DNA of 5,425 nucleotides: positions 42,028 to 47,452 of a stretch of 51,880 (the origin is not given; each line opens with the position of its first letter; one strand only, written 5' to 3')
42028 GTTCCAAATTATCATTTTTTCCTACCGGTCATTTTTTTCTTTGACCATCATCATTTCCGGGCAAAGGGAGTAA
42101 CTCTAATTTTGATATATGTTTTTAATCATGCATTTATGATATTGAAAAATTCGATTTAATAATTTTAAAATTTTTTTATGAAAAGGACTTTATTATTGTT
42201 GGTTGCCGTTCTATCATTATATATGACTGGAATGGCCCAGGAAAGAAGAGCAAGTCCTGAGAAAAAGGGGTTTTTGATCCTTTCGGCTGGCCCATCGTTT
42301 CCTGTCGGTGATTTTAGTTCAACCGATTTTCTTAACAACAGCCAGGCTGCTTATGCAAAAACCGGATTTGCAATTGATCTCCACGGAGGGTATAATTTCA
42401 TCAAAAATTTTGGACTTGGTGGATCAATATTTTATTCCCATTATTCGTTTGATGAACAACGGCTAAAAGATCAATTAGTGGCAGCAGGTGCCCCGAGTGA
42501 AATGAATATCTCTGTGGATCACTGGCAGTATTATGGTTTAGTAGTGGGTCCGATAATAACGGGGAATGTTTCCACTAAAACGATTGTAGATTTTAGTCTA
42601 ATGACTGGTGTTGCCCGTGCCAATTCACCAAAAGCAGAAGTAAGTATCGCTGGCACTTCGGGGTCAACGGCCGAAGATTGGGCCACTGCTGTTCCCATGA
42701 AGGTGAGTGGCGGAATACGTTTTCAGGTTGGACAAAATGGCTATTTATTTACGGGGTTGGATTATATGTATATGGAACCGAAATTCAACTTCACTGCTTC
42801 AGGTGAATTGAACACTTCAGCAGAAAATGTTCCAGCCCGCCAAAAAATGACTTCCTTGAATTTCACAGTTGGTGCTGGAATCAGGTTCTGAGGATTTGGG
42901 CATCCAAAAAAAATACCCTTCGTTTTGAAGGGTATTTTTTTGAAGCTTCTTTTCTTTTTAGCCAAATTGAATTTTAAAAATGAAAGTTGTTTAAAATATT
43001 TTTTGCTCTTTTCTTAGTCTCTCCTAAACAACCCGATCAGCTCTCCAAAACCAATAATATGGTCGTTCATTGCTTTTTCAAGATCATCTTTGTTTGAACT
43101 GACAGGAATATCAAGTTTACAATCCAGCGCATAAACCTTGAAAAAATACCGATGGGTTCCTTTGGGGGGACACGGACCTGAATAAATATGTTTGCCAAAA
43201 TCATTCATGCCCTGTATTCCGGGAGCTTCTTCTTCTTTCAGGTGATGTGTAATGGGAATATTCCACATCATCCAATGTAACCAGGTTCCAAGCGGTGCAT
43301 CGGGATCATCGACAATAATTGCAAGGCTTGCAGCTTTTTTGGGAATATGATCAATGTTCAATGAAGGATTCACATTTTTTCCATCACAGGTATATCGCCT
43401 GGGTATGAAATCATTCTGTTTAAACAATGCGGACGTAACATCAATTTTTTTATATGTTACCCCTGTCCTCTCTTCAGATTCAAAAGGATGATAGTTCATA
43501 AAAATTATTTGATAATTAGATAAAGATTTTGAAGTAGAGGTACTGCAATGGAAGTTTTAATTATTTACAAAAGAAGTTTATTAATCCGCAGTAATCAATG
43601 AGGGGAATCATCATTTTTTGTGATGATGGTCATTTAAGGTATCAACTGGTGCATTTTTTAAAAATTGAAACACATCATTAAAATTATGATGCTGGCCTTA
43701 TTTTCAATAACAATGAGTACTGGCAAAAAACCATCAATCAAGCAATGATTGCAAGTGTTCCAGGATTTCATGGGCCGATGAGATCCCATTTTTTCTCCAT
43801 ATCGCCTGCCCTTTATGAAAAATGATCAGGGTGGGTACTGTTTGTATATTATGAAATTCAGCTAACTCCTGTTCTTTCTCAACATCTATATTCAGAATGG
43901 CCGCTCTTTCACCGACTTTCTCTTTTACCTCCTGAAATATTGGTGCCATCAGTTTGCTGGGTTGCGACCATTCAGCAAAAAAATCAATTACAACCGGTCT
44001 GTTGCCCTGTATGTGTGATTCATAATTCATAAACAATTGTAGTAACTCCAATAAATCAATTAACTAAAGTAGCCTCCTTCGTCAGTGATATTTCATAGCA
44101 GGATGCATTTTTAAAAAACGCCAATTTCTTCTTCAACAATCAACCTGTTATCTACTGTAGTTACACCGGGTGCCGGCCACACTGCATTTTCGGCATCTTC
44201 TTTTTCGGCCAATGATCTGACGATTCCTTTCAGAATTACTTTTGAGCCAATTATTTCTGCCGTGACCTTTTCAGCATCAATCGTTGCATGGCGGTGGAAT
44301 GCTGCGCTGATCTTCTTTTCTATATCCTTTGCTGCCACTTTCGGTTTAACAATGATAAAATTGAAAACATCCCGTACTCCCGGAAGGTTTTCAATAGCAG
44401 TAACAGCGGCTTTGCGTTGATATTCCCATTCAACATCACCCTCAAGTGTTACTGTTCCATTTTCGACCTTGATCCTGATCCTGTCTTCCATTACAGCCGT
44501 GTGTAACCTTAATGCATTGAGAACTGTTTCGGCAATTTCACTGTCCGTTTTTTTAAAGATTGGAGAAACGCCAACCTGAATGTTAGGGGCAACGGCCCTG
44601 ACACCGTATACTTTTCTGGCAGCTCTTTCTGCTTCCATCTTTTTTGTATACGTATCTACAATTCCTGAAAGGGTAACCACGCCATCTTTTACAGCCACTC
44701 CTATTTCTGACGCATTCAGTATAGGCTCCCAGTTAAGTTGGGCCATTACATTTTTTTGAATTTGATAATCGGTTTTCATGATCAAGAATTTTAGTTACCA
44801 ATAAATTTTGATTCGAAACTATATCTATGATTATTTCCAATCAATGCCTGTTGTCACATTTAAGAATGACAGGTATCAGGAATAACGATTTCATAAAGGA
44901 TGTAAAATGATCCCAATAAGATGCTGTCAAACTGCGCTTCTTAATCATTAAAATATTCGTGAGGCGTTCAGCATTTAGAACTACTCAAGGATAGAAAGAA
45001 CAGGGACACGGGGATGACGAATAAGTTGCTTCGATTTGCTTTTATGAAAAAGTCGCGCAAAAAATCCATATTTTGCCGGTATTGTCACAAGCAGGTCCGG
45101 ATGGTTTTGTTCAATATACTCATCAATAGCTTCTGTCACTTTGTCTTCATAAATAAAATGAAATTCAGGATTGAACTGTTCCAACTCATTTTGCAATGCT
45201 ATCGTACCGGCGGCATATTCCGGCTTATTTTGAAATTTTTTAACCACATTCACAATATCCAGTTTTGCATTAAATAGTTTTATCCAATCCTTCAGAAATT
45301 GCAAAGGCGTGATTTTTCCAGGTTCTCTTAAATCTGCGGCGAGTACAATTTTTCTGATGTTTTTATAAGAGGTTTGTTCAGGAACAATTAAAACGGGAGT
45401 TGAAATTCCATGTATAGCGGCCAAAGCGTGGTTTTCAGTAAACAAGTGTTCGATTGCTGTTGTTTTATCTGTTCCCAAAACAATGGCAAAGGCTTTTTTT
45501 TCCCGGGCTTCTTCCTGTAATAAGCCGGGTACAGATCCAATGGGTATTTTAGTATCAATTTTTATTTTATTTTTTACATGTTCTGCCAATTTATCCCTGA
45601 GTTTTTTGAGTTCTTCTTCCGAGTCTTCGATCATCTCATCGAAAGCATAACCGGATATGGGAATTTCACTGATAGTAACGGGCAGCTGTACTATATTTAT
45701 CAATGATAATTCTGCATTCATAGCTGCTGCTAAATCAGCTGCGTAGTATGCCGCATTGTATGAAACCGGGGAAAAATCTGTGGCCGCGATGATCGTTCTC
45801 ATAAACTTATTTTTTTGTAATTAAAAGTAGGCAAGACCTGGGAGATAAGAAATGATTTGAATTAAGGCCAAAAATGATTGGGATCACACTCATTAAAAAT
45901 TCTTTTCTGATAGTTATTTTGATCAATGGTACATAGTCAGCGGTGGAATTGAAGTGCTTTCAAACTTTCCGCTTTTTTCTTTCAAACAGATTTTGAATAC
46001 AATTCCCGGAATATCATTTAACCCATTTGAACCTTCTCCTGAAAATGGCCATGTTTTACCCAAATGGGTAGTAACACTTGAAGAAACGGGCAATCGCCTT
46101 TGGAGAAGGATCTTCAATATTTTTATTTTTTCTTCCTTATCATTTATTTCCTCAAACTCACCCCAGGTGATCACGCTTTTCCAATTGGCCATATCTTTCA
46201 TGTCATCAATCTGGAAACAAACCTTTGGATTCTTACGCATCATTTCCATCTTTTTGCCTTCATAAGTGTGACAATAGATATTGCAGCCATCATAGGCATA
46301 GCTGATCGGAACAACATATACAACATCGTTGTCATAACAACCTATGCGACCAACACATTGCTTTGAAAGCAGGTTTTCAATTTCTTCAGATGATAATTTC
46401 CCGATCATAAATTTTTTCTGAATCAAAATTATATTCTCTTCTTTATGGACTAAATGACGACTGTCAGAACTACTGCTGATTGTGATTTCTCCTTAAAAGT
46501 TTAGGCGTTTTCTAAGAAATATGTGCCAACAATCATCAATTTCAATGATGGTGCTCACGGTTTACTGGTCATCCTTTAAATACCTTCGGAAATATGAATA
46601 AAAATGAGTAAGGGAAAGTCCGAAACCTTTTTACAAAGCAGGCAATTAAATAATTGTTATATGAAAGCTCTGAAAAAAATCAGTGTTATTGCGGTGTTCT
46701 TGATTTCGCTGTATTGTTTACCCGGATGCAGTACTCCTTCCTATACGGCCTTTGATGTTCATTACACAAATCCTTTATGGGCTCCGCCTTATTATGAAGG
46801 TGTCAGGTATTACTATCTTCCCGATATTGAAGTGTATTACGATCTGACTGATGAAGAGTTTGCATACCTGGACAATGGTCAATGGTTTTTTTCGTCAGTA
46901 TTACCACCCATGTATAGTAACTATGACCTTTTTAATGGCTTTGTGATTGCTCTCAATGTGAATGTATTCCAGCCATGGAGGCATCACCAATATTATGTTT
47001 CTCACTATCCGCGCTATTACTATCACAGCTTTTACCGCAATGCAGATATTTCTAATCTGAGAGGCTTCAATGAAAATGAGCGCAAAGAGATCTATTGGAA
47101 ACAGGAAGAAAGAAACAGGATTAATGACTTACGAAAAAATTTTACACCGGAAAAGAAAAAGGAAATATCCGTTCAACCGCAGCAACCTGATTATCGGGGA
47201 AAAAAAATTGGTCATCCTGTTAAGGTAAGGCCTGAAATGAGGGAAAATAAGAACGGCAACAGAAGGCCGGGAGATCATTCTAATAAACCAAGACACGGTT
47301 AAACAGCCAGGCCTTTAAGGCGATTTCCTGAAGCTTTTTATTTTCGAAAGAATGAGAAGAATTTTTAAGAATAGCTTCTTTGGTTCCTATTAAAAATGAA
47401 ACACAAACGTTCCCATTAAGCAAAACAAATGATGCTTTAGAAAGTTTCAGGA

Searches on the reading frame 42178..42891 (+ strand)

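Call 28: search_protein_families(library=pfam, proteins=[window:42178-42891:+], max_evalue=0.001)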
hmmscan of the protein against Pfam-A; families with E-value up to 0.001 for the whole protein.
window:42178-42891:+ (237 aa): 0 families

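Call 31: search_protein_families(library=pfam, proteins=[window:42178-42891:+], max_evalue=1)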
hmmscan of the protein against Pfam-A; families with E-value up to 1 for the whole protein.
window:42178-42891:+ (237 aa): 1 family
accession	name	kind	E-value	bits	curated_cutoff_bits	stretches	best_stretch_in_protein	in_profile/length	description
PF15869.11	TolB_like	-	0.041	13.7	29.2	1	56-114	14-70/296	TolB-like 6-blade propeller-like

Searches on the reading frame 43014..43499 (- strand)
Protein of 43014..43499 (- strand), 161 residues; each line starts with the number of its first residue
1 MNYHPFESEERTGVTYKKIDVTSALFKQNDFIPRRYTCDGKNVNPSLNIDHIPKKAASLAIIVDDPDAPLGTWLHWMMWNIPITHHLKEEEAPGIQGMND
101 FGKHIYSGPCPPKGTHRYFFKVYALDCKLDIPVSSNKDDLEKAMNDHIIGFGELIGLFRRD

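Call 28: search_protein_families(library=pfam, proteins=[window:43014-43499:-], max_evalue=0.001)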
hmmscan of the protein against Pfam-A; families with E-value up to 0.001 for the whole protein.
window:43014-43499:- (161 aa): 1 family
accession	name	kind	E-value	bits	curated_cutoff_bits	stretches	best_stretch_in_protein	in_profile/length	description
PF01161.25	PBP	-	6.3e-39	133.9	24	1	32-158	2-135/135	Phosphatidylethanolamine-binding protein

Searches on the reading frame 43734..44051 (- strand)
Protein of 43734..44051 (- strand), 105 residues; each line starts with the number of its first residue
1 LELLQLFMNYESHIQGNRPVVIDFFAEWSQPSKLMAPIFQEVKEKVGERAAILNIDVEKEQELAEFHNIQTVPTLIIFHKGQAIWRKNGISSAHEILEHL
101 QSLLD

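Call 28: search_protein_families(library=pfam, proteins=[window:43734-44051:-], max_evalue=0.001)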
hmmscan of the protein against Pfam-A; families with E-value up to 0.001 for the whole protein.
window:43734-44051:- (105 aa): 4 families
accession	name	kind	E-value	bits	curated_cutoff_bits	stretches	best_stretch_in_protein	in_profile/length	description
PF00085.26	Thioredoxin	-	4.7e-19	68.7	23.5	1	9-101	9-102/103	Thioredoxin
PF13905.12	Thioredoxin_8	-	7.5e-05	23.4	27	0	17-58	1-44/94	Thioredoxin-like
PF00578.27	AhpC-TSA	-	9.8e-05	22.7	26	1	14-91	23-101/124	AhpC/TSA family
PF13098.12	Thioredoxin_2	-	0.0001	23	27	1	16-99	4-103/104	Thioredoxin-like domain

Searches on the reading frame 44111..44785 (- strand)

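Call 28: search_protein_families(library=pfam, proteins=[window:44111-44785:-], max_evalue=0.001)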
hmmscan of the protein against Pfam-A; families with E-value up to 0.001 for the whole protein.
window:44111-44785:- (224 aa): 1 family
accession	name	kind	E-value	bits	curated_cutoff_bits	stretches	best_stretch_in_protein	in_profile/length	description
PF04972.22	BON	-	5.6e-45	151.9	27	3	6-72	2-68/69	BON domain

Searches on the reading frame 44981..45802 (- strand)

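Call 28: search_protein_families(library=pfam, proteins=[window:44981-45802:-], max_evalue=0.001)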
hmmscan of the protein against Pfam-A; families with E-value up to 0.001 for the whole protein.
window:44981-45802:- (273 aa): 1 family
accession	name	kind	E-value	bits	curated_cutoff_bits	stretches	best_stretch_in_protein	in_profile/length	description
PF00582.32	Usp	-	3.6e-25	89.6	24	2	1-141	1-141/141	Universal stress protein family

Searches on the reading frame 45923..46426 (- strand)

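Call 28: search_protein_families(library=pfam, proteins=[window:45923-46426:-], max_evalue=0.001)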
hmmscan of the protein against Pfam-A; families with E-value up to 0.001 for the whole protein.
window:45923-46426:- (167 aa): 2 families
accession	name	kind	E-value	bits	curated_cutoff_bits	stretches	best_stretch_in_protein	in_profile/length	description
PF12900.13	Pyridox_ox_2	-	6.3e-21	75.3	27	1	13-115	2-111/140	Pyridoxamine 5'-phosphate oxidase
PF01243.27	PNPOx_N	-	3.9e-06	27.7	28.1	1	14-102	3-84/120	Pyridoxamine 5'-phosphate oxidase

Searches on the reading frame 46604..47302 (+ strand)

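Call 28: search_protein_families(library=pfam, proteins=[window:46604-47302:+], max_evalue=0.001)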
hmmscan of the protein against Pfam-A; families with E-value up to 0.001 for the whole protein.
window:46604-47302:+ (232 aa): 0 families

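Call 31: search_protein_families(library=pfam, proteins=[window:46604-47302:+], max_evalue=1)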
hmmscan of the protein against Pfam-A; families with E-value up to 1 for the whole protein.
window:46604-47302:+ (232 aa): 2 families
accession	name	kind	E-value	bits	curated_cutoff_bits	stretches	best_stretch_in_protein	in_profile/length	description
PF15636.11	Tox-GHH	-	0.099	13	25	1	164-215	18-70/78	GHH signature containing HNH/Endo VII superfamily nuclease toxin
PF16179.11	RHD_dimer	-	0.12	12.9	28.3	1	159-219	38-90/103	Rel homology dimerisation domain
